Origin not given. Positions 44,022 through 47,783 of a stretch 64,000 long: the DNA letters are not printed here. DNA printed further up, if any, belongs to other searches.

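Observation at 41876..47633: Three-gene NuoE/NuoF/NuoG-like operon with a GltD module in place of a hydrogenase H-cluster, a Stn-type (Sporomusa-type Nfn) candidate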

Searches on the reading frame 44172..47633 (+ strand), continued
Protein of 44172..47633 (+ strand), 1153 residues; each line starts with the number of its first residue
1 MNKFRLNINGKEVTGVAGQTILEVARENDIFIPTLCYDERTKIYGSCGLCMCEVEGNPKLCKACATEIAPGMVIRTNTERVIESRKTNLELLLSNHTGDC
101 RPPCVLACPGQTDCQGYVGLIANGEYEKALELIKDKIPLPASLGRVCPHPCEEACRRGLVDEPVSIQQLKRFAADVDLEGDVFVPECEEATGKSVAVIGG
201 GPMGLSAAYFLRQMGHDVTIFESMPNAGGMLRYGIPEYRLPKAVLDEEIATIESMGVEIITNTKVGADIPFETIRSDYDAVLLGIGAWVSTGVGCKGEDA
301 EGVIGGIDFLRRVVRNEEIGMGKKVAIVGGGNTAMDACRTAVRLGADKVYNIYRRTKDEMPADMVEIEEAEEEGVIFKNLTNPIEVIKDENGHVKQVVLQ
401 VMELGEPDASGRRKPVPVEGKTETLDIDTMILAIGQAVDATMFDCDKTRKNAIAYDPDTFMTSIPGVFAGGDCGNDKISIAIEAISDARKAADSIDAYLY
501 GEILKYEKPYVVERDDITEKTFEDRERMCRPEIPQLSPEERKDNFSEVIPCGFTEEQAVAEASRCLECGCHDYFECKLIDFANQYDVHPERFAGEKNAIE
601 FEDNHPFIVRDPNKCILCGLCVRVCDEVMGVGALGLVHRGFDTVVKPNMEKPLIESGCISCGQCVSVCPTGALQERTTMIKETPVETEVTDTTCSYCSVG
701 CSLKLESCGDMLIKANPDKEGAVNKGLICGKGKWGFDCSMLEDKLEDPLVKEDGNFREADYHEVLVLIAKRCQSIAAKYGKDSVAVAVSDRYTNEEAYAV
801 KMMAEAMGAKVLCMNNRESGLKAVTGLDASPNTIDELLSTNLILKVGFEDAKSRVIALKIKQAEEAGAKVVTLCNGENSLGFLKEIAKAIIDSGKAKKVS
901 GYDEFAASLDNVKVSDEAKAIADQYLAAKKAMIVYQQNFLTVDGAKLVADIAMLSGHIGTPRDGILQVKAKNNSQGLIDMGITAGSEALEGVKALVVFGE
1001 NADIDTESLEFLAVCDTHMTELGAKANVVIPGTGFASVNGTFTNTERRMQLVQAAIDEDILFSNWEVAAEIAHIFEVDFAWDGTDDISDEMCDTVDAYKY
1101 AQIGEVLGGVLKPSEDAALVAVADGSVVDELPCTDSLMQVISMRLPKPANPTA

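Call 44: search_protein_representatives(protein=window:44172-47630:+)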
Query: 1153 residues. Proteins with E-value up to 0.001 (for the whole library): 37769; up to 1e-10: 20182; up to 1e-30: 6696. The best 150 are listed.
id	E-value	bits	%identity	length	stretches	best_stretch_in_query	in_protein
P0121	0.0e+00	1605.8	64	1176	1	2-1140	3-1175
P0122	0.0e+00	1330.1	67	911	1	255-1147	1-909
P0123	0.0e+00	1284.9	52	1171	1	1-1148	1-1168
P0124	0.0e+00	1265.2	57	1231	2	1-982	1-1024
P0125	0.0e+00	1218.1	52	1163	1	1-1150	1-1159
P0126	0.0e+00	1167.4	50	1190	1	1-1098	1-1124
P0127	0.0e+00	1141.9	51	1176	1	2-1103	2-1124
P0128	0.0e+00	1019.2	44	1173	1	1-1099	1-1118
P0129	2.6e-288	976.0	48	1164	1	6-1067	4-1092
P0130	1.9e-281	953.3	47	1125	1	6-1075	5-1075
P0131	4.4e-280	948.8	47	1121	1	5-1050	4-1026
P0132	4.2e-279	945.5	45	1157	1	3-1075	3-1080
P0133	1.4e-270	917.3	54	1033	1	4-807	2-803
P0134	9.5e-270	914.6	45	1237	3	1-878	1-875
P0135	2.3e-263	893.4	49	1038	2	1-888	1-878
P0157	2.8e-218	744.1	43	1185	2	4-876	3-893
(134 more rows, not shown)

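Call 48: find_related_loci(query=A1, collection=genome_contigs, flank=6000)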
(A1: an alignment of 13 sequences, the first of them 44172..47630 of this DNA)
Query A1 (1153 aa) in genome_contigs; peptide patterns used: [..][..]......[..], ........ (x = any residue, [..] = any of these).
600 stretches matched a pattern (row limit reached: there are more); 588 encode a relative of the query (tblastn E <= 1e-3); the best 80 are kept; 80 distinct loci.
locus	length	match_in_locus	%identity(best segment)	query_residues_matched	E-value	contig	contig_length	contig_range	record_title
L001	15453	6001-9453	82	1-1152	0e+0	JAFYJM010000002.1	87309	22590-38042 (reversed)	MAG: Bacillota bacterium isolate RGIG7147 Water_buffalos_Abomasum-5__c15635, whole genome shotgun sequence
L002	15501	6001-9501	78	1-1153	0e+0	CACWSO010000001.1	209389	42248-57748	MAG: uncultured Clostridiales bacterium isolate RUG10876 genome assembly, contig: RUG10876_asm_1, whole genome shotgun s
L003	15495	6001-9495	77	1-1149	0e+0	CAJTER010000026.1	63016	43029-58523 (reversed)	Clostridia bacterium isolate C62_85_CA_BP genome assembly, contig: MGBC000178.26, whole genome shotgun sequence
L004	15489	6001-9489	73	1-1148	0e+0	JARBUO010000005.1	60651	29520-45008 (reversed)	MAG: Bacillota bacterium isolate L_E1_T20_C_bin.72 scaffold_575, whole genome shotgun sequence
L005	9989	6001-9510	71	1-1152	0e+0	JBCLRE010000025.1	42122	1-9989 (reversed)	Anaerovoracaceae bacterium 42-11 voucher GPTB0096 scaffold25, whole genome shotgun sequence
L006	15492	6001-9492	69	1-1147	0e+0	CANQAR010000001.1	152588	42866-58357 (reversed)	MAG: uncultured Lachnospiraceae bacterium isolate Lapin-002__bin83 genome assembly, contig: Lapin-002__NODE_85_length_15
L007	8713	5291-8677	69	1-1115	0e+0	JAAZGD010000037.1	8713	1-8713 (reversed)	MAG: Clostridiales bacterium isolate AS10tlH2TH_337 60931_AS10, whole genome shotgun sequence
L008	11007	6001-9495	68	1-1146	0e+0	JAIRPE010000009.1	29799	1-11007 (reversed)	MAG: Eubacteriales Family XIII. Incertae Sedis bacterium isolate Cf509_bin24 k119_1363914, whole genome shotgun sequence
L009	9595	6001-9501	65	1-1148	0e+0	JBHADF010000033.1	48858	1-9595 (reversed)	MAG: Anaerovoracaceae bacterium isolate Meta-D_MAG_77 Meta-D__221913, whole genome shotgun sequence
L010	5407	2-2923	77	193-1153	0e+0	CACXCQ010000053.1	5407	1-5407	MAG: uncultured Clostridiales bacterium isolate RUG11137 genome assembly, contig: RUG11137_asm_53, whole genome shotgun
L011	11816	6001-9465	62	1-1137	0e+0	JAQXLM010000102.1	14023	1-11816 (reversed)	MAG: Eubacteriaceae bacterium isolate SUG1303 k141_4243424, whole genome shotgun sequence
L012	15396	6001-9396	53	1-1099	0e+0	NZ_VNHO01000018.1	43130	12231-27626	Thermosediminibacter litoriperuensis strain DSM 16647 Ga0056050_scaffold00018.18, whole genome shotgun sequence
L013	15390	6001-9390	53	3-1119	0e+0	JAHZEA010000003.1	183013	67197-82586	MAG: Lachnospiraceae bacterium isolate HRGM_Genome_2630 HRGM_Genome_2630_3, whole genome shotgun sequence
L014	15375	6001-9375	51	1-1098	0e+0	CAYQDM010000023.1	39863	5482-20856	MAG TPA_asm: uncultured Acidaminobacter sp. isolate binchicken_co269_32 genome assembly, contig: NODE_825_length_39863_c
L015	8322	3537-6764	52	1-1056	0e+0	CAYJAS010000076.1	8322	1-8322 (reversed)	MAG TPA_asm: uncultured Oscillospiraceae bacterium isolate ERP123703_co1_198 genome assembly, contig: NODE_9008_length_8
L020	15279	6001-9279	45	1-1072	0e+0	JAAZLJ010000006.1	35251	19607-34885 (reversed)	MAG: Syntrophomonadaceae bacterium isolate AS23ysBPME_21 4962_AS23, whole genome shotgun sequence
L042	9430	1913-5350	39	1-1072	0e+0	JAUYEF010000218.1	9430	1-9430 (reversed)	MAG: Bacillota bacterium isolate C20_metabat.bin.95_sub C20_k141_490808, whole genome shotgun sequence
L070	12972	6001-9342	37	1-1072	0e+0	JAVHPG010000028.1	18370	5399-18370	MAG: Elusimicrobiales bacterium isolate WB_59_14 NODE_1237_length_18370_cov_6.390554, whole genome shotgun sequence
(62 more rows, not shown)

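Call 51: find_encoding_contigs(protein=window:44172-47633:+, flank=3000, max_places=4)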
Protein window:44172-47633:+ (1153 aa): no gene with exactly this product is on record in the collection.

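Call 53: list_cluster_members(proteins=[P0001, P0015, P0094])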
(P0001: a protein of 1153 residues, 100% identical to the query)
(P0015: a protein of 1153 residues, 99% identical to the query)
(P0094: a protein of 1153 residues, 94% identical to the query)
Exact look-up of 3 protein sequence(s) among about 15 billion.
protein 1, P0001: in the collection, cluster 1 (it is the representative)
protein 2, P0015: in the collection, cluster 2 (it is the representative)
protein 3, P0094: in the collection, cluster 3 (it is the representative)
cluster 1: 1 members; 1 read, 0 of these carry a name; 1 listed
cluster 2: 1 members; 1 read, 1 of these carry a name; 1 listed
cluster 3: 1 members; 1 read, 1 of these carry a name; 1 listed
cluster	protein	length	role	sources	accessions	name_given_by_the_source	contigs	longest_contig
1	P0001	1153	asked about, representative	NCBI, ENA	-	-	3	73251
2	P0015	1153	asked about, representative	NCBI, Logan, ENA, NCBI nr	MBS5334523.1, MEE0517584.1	MAG: FAD-dependent oxidoreductase [Anaerovoracaceae bacterium] | FAD-dependent oxidoreductase [Bacillota bacterium]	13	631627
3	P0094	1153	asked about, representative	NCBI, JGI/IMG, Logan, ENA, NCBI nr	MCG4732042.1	FAD-dependent oxidoreductase [Casaltella massiliensis]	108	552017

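Call 54: find_encoding_contigs(protein=P0001, flank=3000, max_places=3)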
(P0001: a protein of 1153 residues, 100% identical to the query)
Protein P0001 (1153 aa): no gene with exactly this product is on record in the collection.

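Call 77: predict_structure(alignment_id=A1)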
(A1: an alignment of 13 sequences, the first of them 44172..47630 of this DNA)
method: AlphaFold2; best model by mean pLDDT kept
length: 1153 residues; sequences in the alignment: 13
mean_pLDDT: 76.4   pTM: 0.49
mean pLDDT of the five models: 76.4, 72.1, 70.9, 68.5, 63.4
residues with pLDDT >= 90: 327; 70-90: 522; 50-70: 142; < 50: 162
segments of 3 or more residues with pLDDT < 50: 38-46, 94-103, 153-156, 158-161, 477-479, 507-517, 524-526, 569-577, 589-685, 1146-1153
pLDDT, mean of each block of 10 residues (from residue 1): 80 86 85 61 50 74 78 87 68 42 56 70 79 80 70 48 69 78 81 93 92 95 83 66 84 92 83 93 77 84 84 69 90 83 87 89 73 88 92 91 76 81 93 77 78 83 90 60 82 91 57 43 55 64 55 81 63 43 56 35 33 32 26 26 31 37 37 35 57 83 84 79 77 75 83 89 93 92 92 94 93 88 86 86 89 85 90 76 93 88 91 90 90 91 92 83 81 91 86 93 88 93 94 89 90 87 92 89 92 88 78 84 86 83 56 33
secondary structure, 60 per line:
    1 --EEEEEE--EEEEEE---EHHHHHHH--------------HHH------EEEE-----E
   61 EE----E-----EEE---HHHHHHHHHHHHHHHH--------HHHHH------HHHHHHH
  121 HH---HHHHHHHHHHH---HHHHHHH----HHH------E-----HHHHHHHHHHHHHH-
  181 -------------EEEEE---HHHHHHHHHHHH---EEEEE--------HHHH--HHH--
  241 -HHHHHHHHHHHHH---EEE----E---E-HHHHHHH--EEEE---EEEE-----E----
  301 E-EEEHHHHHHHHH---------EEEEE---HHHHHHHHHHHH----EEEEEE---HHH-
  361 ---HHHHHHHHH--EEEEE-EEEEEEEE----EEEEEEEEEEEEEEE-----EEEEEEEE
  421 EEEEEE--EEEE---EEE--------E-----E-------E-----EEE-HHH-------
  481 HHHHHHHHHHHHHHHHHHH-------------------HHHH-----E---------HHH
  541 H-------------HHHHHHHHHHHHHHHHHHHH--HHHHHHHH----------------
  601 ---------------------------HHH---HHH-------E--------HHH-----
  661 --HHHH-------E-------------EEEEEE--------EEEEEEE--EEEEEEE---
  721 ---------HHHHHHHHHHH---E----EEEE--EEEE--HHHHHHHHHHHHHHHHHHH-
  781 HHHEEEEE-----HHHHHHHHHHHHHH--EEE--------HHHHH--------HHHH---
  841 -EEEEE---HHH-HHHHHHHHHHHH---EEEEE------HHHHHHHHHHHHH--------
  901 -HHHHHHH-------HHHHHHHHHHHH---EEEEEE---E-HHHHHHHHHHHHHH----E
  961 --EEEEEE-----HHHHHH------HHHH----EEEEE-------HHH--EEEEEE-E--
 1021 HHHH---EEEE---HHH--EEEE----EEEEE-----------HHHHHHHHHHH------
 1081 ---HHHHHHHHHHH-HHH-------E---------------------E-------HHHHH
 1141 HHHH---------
elements in order (helices of 4 or more, strands of 3 or more residues): E3-8 E11-16 H21-27 E51-54 E60-62 E73-75 H79-94 H103-107 H114-122 H126-136 H140-146 H166-179 E194-198 H202-213 E217-221 H230-233 H242-254 E258-260 H271-277 E280-283 E287-290 E303-305 H306-314 E324-328 H332-343 E348-353 H364-372 E375-379 E381-388 E393-407 E413-426 E429-432 E436-438 E467-469 H481-499 H519-522 H538-541 H555-574 H577-584 H663-666 E688-693 E702-708 E711-717 H730-740 E749-752 E755-758 H761-779 E784-788 H794-807 E810-812 H821-825 H834-837 E842-846 H854-865 E869-873 H880-892 H902-908 H916-927 E931-936 H942-955 E963-968 H974-979 H986-989 E994-998 E1011-1016 H1021-1024 E1028-1031 E1040-1043 E1048-1052 H1064-1074 H1084-1094 H1136-1144
